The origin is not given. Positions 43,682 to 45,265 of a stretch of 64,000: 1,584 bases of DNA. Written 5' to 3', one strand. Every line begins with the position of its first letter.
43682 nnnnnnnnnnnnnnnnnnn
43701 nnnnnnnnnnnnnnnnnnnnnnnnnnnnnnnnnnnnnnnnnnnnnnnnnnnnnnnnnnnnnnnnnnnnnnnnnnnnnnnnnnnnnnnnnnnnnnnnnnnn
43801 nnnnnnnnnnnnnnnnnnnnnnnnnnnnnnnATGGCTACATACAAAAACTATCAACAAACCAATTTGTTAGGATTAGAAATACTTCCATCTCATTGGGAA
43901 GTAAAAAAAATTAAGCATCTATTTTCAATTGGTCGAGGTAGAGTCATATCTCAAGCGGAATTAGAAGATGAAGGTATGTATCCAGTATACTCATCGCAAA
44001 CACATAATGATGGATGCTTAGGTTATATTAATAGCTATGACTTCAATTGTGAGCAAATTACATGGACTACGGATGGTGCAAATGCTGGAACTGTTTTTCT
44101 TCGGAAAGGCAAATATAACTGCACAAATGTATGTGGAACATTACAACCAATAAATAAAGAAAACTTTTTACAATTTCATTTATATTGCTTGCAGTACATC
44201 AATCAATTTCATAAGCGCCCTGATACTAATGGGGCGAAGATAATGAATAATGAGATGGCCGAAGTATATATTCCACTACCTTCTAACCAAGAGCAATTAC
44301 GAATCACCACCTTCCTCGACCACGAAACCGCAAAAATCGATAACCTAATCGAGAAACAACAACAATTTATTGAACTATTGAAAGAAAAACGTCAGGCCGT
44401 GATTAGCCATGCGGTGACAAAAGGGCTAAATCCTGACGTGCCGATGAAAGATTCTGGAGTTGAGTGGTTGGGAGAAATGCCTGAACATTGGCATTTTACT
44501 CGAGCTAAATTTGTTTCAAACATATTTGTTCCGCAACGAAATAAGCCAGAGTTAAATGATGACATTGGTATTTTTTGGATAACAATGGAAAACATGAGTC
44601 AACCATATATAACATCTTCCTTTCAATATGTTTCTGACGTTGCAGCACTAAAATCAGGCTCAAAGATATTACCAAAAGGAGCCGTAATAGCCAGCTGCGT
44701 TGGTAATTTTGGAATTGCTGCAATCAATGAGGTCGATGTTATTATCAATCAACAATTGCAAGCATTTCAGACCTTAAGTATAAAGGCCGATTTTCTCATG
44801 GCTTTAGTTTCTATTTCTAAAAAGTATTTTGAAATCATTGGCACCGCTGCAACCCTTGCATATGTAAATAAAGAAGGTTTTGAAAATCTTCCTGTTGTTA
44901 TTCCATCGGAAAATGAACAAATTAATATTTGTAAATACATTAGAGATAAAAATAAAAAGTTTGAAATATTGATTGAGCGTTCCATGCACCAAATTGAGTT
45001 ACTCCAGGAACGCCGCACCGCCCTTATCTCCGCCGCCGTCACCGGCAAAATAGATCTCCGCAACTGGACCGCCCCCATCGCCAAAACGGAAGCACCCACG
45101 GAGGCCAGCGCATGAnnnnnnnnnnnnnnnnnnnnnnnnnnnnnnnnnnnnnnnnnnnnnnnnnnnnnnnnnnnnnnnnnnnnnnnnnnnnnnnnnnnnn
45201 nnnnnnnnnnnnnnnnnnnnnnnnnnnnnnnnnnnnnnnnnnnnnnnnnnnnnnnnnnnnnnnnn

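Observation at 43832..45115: hsdS is a compositional mosaic with two AT-rich target-recognition domains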

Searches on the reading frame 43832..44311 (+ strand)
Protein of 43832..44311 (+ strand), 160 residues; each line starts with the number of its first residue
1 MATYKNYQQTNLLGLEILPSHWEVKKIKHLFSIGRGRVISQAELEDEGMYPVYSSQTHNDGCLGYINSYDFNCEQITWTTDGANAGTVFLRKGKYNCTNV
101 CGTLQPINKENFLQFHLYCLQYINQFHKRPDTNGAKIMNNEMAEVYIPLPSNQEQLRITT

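Call 34: find_homologous_proteins(query=window:43832-44311:+, max_evalue=0.00001)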
Query window:43832-44311:+ (160 aa): 1150 proteins with E <= 0.00001 among 1159 candidates; the best 120 are listed.
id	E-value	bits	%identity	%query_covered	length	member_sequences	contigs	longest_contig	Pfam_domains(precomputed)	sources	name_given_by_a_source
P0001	3.8e-72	259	69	99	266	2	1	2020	PF01420.26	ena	-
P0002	2.0e-65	237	62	99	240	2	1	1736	PF01420.26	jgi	-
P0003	1.5e-63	231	63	99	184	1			PF01420.26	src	-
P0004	1.5e-62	228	63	98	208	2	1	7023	PF01420.26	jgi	-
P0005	3.8e-62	227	69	89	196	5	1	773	PF01420.26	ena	-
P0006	4.4e-62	227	61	97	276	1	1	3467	PF01420.26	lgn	-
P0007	1.6e-60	222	62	99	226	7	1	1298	PF01420.26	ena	-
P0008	1.2e-59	219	63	99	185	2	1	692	PF01420.26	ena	-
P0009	3.5e-59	217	62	94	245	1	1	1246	PF01420.26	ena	-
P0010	7.6e-59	216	61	89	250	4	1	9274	PF01420.26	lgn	-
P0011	8.0e-58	213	67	86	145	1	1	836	PF01420.26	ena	-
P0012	1.1e-57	212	65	89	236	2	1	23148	PF01420.26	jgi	jgi:type I restriction enzyme S subunit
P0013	2.1e-57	211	63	95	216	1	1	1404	PF01420.26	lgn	-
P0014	2.2e-57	211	61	94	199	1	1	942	PF01420.26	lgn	-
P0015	2.3e-57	211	58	99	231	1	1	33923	PF01420.26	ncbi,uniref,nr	ncbi:hypothetical protein CW751_14475 [Brumimicrobium salinarum]|uniref:Type I restriction modificat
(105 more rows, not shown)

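Call 77: search_dna_similar(query=window:43832-44311:+, collection=plasmids, mode=protein, max_rows=8, max_evalue=1e-10)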
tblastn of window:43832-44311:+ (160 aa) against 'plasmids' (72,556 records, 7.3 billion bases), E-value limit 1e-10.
Records with a match: 50; places in all: 54; records where one place covers at least 80% of the query: 43.
Best place of each record, by identity: 60-80% 1; <60% 49.
By first word of the organism name: Escherichia 18; Klebsiella 15; Vagococcus 5; Lactococcus 2; Mesomycoplasma 2; Phocaeicola 1; Salinivibrio 1; Psychrobacter 1; Salmonella 1; Citrobacter 1; and 3 more.
By predicted mobility (MOB-suite, as given by PLSDB): non-mobilizable 34; conjugative 10; mobilizable 6.
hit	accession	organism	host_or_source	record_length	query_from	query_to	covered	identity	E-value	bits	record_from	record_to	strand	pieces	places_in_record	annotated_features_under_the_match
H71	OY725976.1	Phocaeicola massiliensis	-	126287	13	159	92%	48.0%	1e-31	125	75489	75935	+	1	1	none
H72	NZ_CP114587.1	Salinivibrio kushneri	-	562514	6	160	97%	43.0%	1e-29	119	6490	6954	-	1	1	restriction endonuclease subunit S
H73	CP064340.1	Lactococcus lactis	Channa argus (snakehead fish),cell ...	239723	6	158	96%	39.6%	8e-27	112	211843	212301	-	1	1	none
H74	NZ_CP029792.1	Psychrobacter sp. YP14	pure culture,shrimp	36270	6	158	96%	39.4%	1e-24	105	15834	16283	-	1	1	restriction endonuclease subunit S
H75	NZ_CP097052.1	Vagococcus lutrae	whole organism,pet food (BARF)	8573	22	160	87%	43.2%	7e-24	103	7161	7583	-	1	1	restriction endonuclease subunit S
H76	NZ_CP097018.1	Vagococcus lutrae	whole organism,pet food (BARF)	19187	22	160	87%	43.2%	8e-24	103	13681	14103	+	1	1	restriction endonuclease subunit S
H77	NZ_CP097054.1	Vagococcus lutrae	whole organism,pet food (BARF)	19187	22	160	87%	43.2%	8e-24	103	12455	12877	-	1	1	restriction endonuclease subunit S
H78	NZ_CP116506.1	Vagococcus lutrae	Bos taurus,whole organism,fecal sample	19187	22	160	87%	43.2%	8e-24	103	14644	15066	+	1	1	restriction endonuclease subunit S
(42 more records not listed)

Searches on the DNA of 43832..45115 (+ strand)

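Call 8: search_dna_similar(query=window:43832-45115:+, collection=ecoli_genomes, mode=distant, max_rows=40, rows=spread)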
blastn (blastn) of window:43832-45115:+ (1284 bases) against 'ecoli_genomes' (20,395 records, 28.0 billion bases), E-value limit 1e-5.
Records with a match: 197; places in all: 198; records where one place covers at least 80% of the query: 1.
Genomes with a match: 197 of 5426; with a place that covers at least 80% of the query: 1. Places per genome that has any: lowest 1, median 1, highest 2. On chromosomes: 198 places; on plasmids: 0.
Best place of each record, by identity: >=99% 1; 90-95% 106; 80-90% 9; 60-80% 81.
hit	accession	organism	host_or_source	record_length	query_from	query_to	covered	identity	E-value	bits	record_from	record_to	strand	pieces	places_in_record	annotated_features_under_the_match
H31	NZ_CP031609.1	Escherichia coli strain N3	Homo sapiens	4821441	1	1284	100%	100.0%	0e+0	2316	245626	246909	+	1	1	restriction endonuclease subunit S | type I restriction endonuclease subunit R | type I restriction-modification system subunit M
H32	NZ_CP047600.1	Escherichia coli O84:H7 strain Trh52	Homo sapiens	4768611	481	1284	24%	94.8%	1e-71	481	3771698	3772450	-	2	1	restriction endonuclease subunit S | type I restriction endonuclease subunit R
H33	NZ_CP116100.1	Escherichia coli strain DETEC-P881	ICU patient oral swab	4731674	481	1284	24%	93.8%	2e-67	468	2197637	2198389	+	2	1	restriction endonuclease subunit S | type I restriction endonuclease subunit R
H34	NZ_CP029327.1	Escherichia coli strain A37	Notomys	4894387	481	1284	23%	92.6%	2e-68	436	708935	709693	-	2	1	restriction endonuclease subunit S | type I restriction endonuclease subunit R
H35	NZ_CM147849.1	Escherichia coli strain 33F4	Calf of Bos taurus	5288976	481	1284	23%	91.3%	9e-60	424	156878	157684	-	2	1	restriction endonuclease subunit S | type I restriction endonuclease subunit R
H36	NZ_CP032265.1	Escherichia coli strain AR_0089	missing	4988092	481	1284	23%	92.4%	1e-65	425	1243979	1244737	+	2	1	restriction endonuclease subunit S | type I restriction endonuclease subunit R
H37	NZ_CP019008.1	Escherichia coli strain Ecol_AZ159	Homo sapiens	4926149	481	1284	23%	92.4%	1e-65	425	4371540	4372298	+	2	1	restriction endonuclease subunit S | type I restriction endonuclease subunit R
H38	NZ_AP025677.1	Escherichia coli strain Rb-23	Homo sapiens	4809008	481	1284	23%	92.4%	1e-65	425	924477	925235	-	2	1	restriction endonuclease subunit S | type I restriction endonuclease subunit R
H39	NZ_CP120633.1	Escherichia coli strain USVAST219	human clinical specimen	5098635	481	1284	23%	92.4%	1e-65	425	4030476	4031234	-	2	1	restriction endonuclease subunit S | type I restriction endonuclease subunit R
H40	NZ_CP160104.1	Escherichia coli strain 72322051416_S37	Poultry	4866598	481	1284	23%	92.4%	1e-65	425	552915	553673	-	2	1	restriction endonuclease subunit S | type I restriction endonuclease subunit R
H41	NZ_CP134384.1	Escherichia coli strain TUM11352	Homo sapiens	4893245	481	1284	23%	92.4%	1e-65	425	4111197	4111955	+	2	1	restriction endonuclease subunit S | type I restriction endonuclease subunit R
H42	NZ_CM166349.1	Escherichia coli strain CH4794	Homo sapiens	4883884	481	1284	23%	92.4%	1e-65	425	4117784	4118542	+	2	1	restriction endonuclease subunit S | type I restriction endonuclease subunit R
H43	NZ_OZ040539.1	Escherichia coli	-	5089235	481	1284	23%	92.4%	1e-65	425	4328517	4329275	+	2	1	restriction endonuclease subunit S | type I restriction endonuclease subunit R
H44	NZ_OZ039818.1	Escherichia coli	-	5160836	481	1284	23%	92.4%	1e-65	425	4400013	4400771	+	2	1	restriction endonuclease subunit S | type I restriction endonuclease subunit R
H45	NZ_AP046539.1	Escherichia coli strain SK0189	Homo sapiens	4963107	481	1284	23%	92.4%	1e-65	425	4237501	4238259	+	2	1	restriction endonuclease subunit S | type I restriction endonuclease subunit R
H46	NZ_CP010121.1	Escherichia coli strain C4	cow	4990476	481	1284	20%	91.6%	6e-49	374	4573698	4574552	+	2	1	restriction endonuclease subunit S | type I restriction endonuclease subunit R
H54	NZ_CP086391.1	Escherichia coli strain 1585m1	Chroicocephalus novaehollandiae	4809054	477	660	14%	70.7%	4e-14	90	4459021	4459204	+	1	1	restriction endonuclease subunit S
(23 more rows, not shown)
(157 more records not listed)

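Call 9: get_annotated_region(hit=H32, flank=3500)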
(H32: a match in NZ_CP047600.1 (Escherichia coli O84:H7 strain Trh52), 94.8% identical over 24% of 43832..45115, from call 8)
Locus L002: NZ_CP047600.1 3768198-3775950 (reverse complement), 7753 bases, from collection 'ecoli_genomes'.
description: Escherichia coli O84:H7 strain Trh52 chromosome, complete genome
organism: Escherichia coli O84:H7 strain Trh52 (NCBI taxid 2697517)
replicon: chromosome; assembly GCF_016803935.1
host: Homo sapiens; source: feces; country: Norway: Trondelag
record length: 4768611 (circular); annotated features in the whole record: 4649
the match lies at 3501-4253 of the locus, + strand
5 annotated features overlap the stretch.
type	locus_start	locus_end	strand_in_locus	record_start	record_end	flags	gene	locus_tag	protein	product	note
CDS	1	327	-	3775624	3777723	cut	-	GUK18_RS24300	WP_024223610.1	GmrSD restriction endonuclease domain-containing protein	-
CDS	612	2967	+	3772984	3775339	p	-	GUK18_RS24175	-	type I restriction-modification system subunit M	frameshifted; internal stop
CDS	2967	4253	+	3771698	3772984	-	-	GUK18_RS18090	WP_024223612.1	restriction endonuclease subunit S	-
CDS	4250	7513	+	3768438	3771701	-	-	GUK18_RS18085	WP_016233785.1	type I restriction endonuclease subunit R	-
CDS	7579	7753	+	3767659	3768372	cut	-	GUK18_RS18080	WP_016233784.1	hypothetical protein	-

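Call 10: get_annotated_region(hit=H33, flank=3500)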
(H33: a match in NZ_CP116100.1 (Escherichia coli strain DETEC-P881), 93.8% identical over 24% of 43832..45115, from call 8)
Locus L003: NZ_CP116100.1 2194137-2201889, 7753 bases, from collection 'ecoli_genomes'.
description: Escherichia coli strain DETEC-P881 chromosome, complete genome
organism: Escherichia coli strain DETEC-P881 (NCBI taxid 562)
replicon: chromosome; assembly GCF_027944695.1
host: -; source: ICU patient oral swab; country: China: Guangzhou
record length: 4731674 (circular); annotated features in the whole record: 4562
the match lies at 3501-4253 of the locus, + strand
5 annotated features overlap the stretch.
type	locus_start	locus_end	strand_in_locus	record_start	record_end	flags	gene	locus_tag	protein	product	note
CDS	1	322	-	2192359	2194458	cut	-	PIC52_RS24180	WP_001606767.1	GmrSD restriction endonuclease domain-containing protein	-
CDS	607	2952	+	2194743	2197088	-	-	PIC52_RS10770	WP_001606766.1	type I restriction-modification system subunit M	-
CDS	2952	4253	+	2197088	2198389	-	-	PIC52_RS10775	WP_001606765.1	restriction endonuclease subunit S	-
CDS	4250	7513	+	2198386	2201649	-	-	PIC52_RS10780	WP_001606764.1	type I restriction endonuclease subunit R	-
CDS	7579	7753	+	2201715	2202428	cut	-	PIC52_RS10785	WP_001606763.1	hypothetical protein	-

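Call 11: get_annotated_region(hit=H34, flank=3500)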
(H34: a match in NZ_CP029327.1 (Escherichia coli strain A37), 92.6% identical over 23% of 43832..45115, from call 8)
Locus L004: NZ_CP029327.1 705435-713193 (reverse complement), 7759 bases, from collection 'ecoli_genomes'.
description: Escherichia coli strain A37 chromosome, complete genome
organism: Escherichia coli strain A37 (NCBI taxid 562)
replicon: chromosome; assembly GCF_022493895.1
host: Notomys; source: feces; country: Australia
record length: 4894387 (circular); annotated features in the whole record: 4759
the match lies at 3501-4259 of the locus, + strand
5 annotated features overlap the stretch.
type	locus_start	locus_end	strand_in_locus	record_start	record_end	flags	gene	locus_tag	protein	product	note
CDS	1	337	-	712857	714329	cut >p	-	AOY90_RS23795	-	DUF262 domain-containing protein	incomplete; partial in the middle of a contig; missing C-terminus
CDS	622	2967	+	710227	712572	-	-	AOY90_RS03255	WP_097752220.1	type I restriction-modification system subunit M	-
CDS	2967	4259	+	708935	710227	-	-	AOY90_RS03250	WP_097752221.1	restriction endonuclease subunit S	-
CDS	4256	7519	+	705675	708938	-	-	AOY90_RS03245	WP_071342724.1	type I restriction endonuclease subunit R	-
CDS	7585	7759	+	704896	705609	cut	-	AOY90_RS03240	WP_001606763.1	hypothetical protein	-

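Call 12: get_annotated_region(hit=H35, flank=3500)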
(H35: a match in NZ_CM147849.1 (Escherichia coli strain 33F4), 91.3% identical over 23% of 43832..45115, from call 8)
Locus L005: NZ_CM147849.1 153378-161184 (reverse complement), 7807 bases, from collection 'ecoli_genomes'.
description: Escherichia coli strain 33F4 chromosome, whole genome shotgun sequence
organism: Escherichia coli strain 33F4 (NCBI taxid 562)
replicon: chromosome; assembly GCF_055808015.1
host: -; source: Calf of Bos taurus; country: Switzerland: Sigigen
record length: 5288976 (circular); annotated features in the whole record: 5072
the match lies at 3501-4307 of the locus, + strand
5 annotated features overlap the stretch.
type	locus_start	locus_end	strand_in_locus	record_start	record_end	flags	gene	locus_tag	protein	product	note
CDS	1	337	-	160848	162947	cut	-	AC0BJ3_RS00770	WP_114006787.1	GmrSD restriction endonuclease domain-containing protein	-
CDS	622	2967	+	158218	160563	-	-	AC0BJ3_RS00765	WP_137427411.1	type I restriction-modification system subunit M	-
CDS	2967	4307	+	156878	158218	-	-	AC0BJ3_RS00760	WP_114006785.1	restriction endonuclease subunit S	-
CDS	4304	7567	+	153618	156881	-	-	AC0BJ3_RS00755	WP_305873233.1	type I restriction endonuclease subunit R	-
CDS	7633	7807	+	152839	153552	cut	-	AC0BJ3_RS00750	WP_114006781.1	hypothetical protein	-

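Call 13: get_annotated_region(hit=H46, flank=3500)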
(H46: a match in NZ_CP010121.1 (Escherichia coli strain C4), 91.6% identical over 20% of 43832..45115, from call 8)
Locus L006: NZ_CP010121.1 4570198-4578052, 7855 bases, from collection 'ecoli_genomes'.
description: Escherichia coli strain C4 chromosome, complete genome
organism: Escherichia coli strain C4 (NCBI taxid 562)
replicon: chromosome; assembly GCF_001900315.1
host: cow; source: -; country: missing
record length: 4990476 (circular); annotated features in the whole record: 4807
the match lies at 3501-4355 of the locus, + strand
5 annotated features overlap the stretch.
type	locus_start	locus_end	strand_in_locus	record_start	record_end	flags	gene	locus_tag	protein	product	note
CDS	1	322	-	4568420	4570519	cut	-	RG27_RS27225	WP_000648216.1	GmrSD restriction endonuclease domain-containing protein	-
CDS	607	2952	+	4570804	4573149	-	-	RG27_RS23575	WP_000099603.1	type I restriction-modification system subunit M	-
CDS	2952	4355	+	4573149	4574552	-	-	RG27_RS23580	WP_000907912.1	restriction endonuclease subunit S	-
CDS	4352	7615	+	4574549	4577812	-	-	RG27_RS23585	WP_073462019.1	type I restriction endonuclease subunit R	-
CDS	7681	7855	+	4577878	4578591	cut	-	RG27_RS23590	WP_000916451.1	hypothetical protein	-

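Call 16: get_annotated_region(hit=H54, flank=4000)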
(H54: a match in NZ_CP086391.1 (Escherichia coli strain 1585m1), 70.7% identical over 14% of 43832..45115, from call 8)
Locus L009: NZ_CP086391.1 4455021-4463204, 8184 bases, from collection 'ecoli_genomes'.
description: Escherichia coli strain 1585m1 chromosome, complete genome
organism: Escherichia coli strain 1585m1 (NCBI taxid 562)
replicon: chromosome; assembly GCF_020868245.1
host: Chroicocephalus novaehollandiae; source: island; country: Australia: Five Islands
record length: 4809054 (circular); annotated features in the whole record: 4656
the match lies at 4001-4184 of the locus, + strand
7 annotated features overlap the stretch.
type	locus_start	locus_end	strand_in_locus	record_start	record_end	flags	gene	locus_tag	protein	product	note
CDS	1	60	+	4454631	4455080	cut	-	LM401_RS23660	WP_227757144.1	hypothetical protein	-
CDS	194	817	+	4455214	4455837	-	-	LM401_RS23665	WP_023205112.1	recombinase family protein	-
CDS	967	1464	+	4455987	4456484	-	-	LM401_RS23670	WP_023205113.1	type II toxin-antitoxin system RelB/DinJ family antitoxin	-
CDS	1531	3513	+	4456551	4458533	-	-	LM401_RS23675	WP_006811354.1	type I restriction-modification system subunit M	-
CDS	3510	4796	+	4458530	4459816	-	-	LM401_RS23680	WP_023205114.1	restriction endonuclease subunit S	-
CDS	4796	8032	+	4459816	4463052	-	-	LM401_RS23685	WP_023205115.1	type I restriction endonuclease subunit R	-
CDS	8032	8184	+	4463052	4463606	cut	-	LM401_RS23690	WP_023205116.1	hypothetical protein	-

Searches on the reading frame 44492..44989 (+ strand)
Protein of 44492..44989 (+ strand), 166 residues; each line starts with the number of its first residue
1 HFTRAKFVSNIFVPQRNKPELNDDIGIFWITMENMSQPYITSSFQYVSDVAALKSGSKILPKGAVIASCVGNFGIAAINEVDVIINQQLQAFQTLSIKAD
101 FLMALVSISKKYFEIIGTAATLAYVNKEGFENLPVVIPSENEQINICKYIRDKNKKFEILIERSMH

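Call 35: find_homologous_proteins(query=window:44492-44989:+, max_evalue=0.00001)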
Query window:44492-44989:+ (166 aa): 47 proteins with E <= 0.00001 among 93 candidates.
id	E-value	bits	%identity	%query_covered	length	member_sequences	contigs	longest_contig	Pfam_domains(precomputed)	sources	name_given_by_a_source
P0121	4.7e-77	276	100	80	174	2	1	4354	PF01420.26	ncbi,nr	ncbi:TPA: restriction endonuclease subunit S, partial [Escherichia coli]|nr:restriction endonuclease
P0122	3.1e-59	218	62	98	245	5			PF01420.26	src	-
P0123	9.9e-59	216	65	97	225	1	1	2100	PF01420.26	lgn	-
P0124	6.1e-58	213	63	97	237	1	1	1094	PF01420.26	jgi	jgi:type I restriction enzyme S subunit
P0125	8.7e-58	213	63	97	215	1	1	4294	PF01420.26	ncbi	-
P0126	3.8e-57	211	62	98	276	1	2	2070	PF01420.26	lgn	-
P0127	3.5e-56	208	57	99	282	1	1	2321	PF01420.26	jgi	jgi:type I restriction enzyme S subunit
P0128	3.6e-56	208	61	99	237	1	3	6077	PF01420.26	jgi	jgi:type I restriction enzyme, S subunit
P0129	1.3e-54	203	60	97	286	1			PF01420.26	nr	nr:restriction endonuclease subunit S [Colwellia sp.]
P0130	7.5e-51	190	60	98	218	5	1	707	PF01420.26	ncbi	ncbi:EcoKI restriction-modification system protein HsdS [compost metagenome]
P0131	6.7e-49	184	55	96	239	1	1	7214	PF01420.26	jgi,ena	-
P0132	8.1e-47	177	53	98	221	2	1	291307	PF01420.26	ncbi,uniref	ncbi:restriction endonuclease subunit S [Marinobacter sp. SS21]|uniref:restriction endonuclease subu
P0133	1.0e-46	177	54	96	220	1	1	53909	PF01420.26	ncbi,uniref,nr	ncbi:restriction endonuclease subunit S [Phormidium sp. LEGE 05292]|uniref:restriction endonuclease 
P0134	2.2e-46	176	52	99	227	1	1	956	PF01420.26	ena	-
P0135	9.0e-44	167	60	84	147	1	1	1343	PF01420.26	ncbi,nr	ncbi:MAG: hypothetical protein D3903_21030 [Candidatus Electrothrix sp. GM3_4]|nr:hypothetical prote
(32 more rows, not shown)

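Call 78: search_dna_similar(query=window:44492-44989:+, collection=plasmids, mode=protein, max_rows=8, max_evalue=1e-10)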
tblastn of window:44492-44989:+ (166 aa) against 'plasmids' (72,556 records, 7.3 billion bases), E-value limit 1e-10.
Records with a match: 2; places in all: 2; records where one place covers at least 80% of the query: 2.
Best place of each record, by identity: <60% 2.
By first word of the organism name: Methylomonas 1; Vibrio 1.
By predicted mobility (MOB-suite, as given by PLSDB): non-mobilizable 1; conjugative 1.
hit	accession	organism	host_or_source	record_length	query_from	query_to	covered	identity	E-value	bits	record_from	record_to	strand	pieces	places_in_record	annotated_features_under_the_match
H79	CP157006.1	Methylomonas sp. AM2-LC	-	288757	13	161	90%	38.7%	5e-19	90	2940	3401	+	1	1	record has no annotation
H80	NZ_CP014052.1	Vibrio alginolyticus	Environment,seawater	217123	13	166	93%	36.9%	1e-21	97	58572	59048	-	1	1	restriction endonuclease subunit S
